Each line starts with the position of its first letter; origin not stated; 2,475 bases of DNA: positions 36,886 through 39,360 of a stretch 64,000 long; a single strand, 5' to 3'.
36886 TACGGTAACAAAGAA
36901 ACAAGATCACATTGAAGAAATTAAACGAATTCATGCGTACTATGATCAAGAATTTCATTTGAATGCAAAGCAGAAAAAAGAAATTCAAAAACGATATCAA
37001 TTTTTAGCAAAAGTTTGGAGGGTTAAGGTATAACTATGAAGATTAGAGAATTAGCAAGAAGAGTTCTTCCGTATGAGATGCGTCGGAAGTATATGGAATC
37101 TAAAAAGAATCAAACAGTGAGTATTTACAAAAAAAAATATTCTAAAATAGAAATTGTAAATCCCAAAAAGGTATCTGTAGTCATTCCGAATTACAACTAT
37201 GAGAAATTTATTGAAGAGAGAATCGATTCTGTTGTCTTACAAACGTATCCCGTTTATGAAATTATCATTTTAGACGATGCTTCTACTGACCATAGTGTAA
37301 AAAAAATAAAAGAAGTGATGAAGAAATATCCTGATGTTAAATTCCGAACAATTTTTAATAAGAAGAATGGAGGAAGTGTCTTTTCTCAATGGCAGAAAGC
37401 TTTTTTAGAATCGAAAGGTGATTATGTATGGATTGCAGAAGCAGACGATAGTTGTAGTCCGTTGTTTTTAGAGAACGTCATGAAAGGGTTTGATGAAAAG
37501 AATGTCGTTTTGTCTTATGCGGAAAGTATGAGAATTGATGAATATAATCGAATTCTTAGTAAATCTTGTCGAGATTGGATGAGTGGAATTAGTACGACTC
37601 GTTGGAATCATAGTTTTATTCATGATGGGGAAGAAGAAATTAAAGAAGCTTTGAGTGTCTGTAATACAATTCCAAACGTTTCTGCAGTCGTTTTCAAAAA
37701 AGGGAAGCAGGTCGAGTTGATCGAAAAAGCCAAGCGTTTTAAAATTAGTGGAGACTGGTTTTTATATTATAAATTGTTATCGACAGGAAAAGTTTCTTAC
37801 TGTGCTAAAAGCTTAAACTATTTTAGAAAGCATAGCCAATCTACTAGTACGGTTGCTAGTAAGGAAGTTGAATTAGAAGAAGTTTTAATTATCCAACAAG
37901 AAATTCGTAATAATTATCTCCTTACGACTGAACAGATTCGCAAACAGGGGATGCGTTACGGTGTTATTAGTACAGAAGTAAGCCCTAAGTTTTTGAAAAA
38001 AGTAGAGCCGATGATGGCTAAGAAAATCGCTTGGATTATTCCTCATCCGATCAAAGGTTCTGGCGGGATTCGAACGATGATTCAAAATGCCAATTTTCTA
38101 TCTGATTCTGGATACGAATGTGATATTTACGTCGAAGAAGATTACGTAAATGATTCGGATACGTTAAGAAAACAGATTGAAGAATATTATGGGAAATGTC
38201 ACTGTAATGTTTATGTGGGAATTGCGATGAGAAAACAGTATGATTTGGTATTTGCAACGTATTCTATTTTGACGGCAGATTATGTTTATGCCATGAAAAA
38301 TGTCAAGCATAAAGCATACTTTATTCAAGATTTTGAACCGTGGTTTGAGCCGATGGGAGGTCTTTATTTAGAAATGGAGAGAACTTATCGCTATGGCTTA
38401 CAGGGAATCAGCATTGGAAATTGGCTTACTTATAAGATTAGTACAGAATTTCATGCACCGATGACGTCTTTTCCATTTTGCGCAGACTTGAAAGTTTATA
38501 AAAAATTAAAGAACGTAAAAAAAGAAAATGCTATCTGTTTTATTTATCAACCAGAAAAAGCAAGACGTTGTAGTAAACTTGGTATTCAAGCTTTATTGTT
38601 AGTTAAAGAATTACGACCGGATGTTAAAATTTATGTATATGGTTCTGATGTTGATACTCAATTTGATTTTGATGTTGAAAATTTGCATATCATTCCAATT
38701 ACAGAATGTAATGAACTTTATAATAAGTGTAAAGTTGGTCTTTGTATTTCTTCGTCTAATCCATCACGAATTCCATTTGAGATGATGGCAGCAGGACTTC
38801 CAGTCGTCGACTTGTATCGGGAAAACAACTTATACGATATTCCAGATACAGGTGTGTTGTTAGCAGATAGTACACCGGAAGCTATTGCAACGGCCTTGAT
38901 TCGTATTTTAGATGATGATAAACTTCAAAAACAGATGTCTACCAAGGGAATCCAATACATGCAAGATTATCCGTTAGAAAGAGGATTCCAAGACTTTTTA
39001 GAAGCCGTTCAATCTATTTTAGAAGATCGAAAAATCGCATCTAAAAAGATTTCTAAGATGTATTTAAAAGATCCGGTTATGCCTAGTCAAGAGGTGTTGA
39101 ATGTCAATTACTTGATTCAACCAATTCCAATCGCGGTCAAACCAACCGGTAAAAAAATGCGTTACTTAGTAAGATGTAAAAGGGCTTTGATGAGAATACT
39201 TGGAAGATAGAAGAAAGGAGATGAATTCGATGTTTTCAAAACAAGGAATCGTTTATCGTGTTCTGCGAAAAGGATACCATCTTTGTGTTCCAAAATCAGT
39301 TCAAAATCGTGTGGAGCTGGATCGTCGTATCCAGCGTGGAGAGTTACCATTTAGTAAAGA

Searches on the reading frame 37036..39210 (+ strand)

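Call 29: search_protein_families(library=ncbifam, proteins=[window:37036-39210:+], max_evalue=1e-10)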
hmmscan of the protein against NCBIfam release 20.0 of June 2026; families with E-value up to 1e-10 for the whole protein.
window:37036-39210:+ (724 aa): 4 families
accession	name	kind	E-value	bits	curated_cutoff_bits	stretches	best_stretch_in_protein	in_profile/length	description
NF047683.1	TeichurnBiosyTuaG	equivalog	9.4e-19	68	400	1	44-177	6-136/252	teichuronic acid biosynthesis protein TuaG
NF007482.0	PRK10073.1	equivalog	6.5e-17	61.5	423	1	44-154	6-112/334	glycosyltransferase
NF053739.1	GlytfEpsEBac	equivalog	1.8e-14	53.4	450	1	45-150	2-105/265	glycosyltransferase EpsE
TIGR03937.1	PgaC_IcaA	equivalog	1.3e-13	50.7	422.3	1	32-159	33-157/407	poly-beta-1,6-N-acetyl-D-glucosamine synthase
